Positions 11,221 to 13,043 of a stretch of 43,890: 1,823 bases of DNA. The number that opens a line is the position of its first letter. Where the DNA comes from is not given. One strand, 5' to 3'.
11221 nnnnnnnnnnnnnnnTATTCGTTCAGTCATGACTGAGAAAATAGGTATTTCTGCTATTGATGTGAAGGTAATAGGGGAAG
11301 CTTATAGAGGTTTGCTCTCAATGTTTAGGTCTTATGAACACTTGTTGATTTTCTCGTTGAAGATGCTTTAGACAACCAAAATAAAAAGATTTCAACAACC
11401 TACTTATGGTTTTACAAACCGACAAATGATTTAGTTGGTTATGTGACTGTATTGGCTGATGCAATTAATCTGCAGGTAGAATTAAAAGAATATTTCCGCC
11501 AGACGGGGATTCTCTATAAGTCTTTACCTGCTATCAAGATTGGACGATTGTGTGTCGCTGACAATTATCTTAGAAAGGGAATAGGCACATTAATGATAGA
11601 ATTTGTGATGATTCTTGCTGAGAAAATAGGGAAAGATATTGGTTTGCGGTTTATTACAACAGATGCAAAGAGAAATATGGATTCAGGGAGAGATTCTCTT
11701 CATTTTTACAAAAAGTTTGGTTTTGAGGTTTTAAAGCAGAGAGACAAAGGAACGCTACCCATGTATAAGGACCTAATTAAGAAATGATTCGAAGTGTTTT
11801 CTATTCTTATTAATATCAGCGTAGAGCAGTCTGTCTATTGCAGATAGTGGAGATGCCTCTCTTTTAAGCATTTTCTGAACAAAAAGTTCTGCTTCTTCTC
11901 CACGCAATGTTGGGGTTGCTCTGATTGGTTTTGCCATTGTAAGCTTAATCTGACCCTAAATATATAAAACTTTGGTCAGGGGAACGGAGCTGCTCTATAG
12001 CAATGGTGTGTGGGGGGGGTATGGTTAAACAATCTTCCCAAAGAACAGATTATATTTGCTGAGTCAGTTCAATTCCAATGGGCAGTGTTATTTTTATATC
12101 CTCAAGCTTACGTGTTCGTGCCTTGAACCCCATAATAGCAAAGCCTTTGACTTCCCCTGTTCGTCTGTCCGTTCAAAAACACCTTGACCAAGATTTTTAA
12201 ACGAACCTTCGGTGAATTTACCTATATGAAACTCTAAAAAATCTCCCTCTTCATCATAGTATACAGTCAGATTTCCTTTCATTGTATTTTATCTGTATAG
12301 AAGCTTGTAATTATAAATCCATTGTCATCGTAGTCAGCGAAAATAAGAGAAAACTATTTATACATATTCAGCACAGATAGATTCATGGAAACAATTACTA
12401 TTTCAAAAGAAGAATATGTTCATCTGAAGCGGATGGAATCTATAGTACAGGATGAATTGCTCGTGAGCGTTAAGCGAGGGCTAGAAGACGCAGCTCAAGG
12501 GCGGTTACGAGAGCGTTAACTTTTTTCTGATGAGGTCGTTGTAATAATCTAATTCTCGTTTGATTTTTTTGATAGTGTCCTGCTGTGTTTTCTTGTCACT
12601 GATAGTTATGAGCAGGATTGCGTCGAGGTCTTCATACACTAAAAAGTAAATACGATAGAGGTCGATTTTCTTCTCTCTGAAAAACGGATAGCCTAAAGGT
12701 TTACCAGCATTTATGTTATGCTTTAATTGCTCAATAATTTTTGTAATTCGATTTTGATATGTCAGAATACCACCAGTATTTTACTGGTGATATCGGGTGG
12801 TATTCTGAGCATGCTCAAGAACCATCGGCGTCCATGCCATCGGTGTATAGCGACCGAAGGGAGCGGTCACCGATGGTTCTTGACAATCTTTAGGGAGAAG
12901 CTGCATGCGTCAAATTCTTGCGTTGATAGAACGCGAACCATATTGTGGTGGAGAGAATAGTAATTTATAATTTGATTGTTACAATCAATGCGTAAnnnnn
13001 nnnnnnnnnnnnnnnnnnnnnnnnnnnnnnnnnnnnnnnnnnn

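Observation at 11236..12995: Relict copy of a convergent gene junction, bracketed by two small TA-type cassettes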

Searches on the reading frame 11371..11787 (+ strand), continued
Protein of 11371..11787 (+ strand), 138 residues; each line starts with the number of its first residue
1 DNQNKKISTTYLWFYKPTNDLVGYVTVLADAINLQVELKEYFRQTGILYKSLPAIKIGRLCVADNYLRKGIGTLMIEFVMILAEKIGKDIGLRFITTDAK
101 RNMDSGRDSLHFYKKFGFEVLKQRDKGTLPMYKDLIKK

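Call 78: search_protein_families(library=pfam, max_evalue=0.01, proteins=[L110:3635-4105:-, L110:3369-3608:+])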
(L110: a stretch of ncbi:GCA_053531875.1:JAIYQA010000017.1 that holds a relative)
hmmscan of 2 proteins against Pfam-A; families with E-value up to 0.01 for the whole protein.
L110:3635-4105:- (156 aa): 0 families

L110:3369-3608:+ (79 aa): 2 families
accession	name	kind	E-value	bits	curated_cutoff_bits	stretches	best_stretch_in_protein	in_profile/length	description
PF08827.16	DUF1805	-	0.00085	20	29.5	1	30-68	22-60/64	Domain of unknown function (DUF1805)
PF03683.19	UPF0175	-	0.0084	16.2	27.9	0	24-67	24-68/75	Uncharacterised protein family (UPF0175)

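Call 82: find_related_loci(query=P0005, collection=viral_contigs, flank=5000)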
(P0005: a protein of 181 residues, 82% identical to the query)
Query P0005 (181 aa) in viral_contigs; peptide patterns used: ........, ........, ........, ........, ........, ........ (x = any residue, [..] = any of these).
33 stretches matched a pattern, but none encodes a relative of the query by tblastn (E <= 1e-3).

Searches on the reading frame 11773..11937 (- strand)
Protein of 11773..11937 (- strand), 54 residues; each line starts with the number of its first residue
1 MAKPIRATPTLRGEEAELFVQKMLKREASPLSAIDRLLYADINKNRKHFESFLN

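Call 8: search_protein_families(library=pfam, max_evalue=0.01, proteins=[window:11773-11937:-])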
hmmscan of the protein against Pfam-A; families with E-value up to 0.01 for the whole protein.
window:11773-11937:- (54 aa): 0 families

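Call 20: find_encoding_contigs(protein=window:11773-11937:-, flank=6000, max_places=10)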
Protein window:11773-11937:- (54 aa): 3 contigs read that carry it; 3 places shown.
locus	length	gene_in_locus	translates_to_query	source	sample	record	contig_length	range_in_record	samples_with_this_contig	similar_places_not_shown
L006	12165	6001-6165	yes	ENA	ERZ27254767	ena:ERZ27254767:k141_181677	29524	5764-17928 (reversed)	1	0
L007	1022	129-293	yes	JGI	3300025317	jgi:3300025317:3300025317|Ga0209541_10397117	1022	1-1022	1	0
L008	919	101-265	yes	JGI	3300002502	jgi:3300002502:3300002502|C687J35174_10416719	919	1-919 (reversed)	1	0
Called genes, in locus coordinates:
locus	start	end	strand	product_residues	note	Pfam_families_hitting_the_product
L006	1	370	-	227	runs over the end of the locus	PF22090:Gins51_C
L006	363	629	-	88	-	-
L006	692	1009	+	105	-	-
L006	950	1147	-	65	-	-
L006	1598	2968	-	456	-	-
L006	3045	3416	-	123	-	PF01850:PIN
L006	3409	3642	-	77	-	-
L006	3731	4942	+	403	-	PF04055:Radical_SAM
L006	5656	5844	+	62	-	-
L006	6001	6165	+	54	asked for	-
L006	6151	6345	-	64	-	-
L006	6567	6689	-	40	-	-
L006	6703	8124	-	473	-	-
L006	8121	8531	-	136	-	-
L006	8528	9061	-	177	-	PF22600:MTPAP-like_central (weak), PF01909:NTP_transf_2, PF18765:Polbeta (weak)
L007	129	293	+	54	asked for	-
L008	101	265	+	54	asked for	-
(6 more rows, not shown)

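Call 57: search_protein_families(library=pfam, max_evalue=1, proteins=[window:11776-11937:-])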
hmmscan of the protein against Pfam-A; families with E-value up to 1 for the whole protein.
seq(54 aa): 0 families

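Call 58: search_protein_families(library=ncbifam, max_evalue=1, proteins=[window:11776-11937:-])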
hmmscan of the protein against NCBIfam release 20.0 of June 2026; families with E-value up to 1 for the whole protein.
seq(54 aa): 0 families

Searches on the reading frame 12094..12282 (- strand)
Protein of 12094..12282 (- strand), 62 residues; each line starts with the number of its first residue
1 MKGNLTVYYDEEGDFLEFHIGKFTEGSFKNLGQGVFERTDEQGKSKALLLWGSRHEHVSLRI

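Call 8: search_protein_families(library=pfam, max_evalue=0.01, proteins=[window:12094-12282:-])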
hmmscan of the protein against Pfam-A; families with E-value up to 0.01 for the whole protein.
window:12094-12282:- (62 aa): 0 families

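Call 21: find_encoding_contigs(protein=window:12094-12282:-, flank=6000, max_places=10)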
Protein window:12094-12282:- (62 aa): 11 contigs read that carry it; 10 places shown.
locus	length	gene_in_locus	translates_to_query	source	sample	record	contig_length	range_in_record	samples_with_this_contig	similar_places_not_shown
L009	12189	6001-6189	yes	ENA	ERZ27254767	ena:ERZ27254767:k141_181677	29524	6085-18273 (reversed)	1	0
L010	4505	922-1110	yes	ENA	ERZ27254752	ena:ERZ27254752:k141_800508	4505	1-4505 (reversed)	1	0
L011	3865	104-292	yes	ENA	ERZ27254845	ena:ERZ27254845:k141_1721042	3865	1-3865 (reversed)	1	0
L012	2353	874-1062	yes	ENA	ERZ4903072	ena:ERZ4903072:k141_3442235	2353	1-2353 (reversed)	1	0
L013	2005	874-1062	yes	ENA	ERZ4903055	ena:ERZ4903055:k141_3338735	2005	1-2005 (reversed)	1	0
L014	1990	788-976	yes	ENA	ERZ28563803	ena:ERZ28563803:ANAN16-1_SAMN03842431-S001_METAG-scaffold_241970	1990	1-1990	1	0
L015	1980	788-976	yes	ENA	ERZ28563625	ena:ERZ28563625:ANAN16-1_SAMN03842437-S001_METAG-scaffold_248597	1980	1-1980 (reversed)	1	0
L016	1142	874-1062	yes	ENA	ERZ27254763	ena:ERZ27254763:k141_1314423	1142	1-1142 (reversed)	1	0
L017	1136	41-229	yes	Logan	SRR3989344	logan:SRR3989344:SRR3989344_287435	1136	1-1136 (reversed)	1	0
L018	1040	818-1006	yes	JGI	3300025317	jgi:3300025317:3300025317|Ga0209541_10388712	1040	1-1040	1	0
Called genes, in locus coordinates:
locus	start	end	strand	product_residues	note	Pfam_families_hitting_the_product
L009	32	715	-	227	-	PF22090:Gins51_C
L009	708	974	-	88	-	-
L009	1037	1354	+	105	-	-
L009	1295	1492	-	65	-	-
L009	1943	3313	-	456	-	-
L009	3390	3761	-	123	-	PF01850:PIN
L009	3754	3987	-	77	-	-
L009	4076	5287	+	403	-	PF04055:Radical_SAM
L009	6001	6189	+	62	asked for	-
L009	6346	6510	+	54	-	-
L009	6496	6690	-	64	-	-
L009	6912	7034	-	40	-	-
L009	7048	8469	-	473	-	-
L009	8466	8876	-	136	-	-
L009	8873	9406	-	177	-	PF22600:MTPAP-like_central (weak), PF01909:NTP_transf_2, PF18765:Polbeta (weak)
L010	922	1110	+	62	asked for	-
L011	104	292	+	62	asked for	-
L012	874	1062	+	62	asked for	-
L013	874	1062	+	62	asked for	-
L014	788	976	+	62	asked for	-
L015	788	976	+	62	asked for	-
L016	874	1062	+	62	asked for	-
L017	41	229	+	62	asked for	-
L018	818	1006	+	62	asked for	-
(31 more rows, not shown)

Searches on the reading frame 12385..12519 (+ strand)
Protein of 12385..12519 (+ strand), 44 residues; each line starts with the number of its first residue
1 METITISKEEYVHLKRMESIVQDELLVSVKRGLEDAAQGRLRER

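Call 8: search_protein_families(library=pfam, max_evalue=0.01, proteins=[window:12385-12519:+])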
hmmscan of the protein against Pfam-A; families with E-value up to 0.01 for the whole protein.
window:12385-12519:+ (44 aa): 0 families

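Call 31: find_encoding_contigs(protein=window:12385-12519:+, flank=6000, max_places=10)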
Protein window:12385-12519:+ (44 aa): 5 contigs read that carry it; 5 places shown.
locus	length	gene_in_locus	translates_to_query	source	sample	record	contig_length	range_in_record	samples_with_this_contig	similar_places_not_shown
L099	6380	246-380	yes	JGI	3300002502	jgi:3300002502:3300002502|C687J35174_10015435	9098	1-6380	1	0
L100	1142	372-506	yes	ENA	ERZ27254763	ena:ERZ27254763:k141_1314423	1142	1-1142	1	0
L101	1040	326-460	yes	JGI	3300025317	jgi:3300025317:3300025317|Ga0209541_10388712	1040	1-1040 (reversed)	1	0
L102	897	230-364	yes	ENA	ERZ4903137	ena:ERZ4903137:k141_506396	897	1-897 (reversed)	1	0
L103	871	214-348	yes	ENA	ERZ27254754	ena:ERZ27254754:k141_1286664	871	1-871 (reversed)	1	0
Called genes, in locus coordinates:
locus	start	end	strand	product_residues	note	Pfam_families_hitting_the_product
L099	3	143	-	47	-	?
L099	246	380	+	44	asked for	-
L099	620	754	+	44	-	-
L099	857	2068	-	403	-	PF04055:Radical_SAM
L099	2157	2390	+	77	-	-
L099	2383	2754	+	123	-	PF01850:PIN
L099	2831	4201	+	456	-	-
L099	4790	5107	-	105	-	-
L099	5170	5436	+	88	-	-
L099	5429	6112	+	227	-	PF22090:Gins51_C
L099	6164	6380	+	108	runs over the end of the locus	PF00935:Ribosomal_L44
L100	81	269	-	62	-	-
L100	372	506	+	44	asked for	-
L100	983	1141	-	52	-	?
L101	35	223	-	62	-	-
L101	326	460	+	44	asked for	-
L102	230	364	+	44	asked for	-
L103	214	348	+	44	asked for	-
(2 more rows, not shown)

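Call 57: search_protein_families(library=pfam, max_evalue=1, proteins=[window:12385-12516:+])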
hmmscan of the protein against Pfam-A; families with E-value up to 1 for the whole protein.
seq(44 aa): 1 family
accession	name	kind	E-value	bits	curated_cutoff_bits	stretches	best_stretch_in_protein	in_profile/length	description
PF25708.1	Phage_T7_Gp5_9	-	0.095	13.1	24.5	1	2-16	2-17/46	Phage T7 gp5.9 RecBCD inhibitor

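Call 58: search_protein_families(library=ncbifam, max_evalue=1, proteins=[window:12385-12516:+])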
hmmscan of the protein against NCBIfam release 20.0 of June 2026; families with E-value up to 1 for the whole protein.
seq(44 aa): 0 families

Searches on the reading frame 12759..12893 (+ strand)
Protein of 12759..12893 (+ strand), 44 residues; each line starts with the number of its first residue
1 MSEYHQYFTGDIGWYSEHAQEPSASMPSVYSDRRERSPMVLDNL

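Call 32: find_encoding_contigs(protein=window:12759-12893:+, flank=6000, max_places=10)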
Protein window:12759-12893:+ (44 aa): 1 contig read that carries it; 1 place shown.
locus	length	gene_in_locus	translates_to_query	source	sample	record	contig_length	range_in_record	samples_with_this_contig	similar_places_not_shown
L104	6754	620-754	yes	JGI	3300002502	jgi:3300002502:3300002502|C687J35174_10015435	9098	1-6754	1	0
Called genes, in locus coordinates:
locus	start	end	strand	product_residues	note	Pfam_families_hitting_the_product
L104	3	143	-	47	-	?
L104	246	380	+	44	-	-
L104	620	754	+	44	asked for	-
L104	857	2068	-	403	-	PF04055:Radical_SAM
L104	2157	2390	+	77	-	-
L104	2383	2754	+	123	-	PF01850:PIN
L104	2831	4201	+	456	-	-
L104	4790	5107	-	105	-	-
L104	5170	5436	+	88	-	-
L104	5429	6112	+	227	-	PF22090:Gins51_C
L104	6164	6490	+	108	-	PF00935:Ribosomal_L44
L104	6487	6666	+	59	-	PF01667:Ribosomal_S27e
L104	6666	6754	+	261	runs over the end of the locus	PF00575:S1, PF07541:EIF_2_alpha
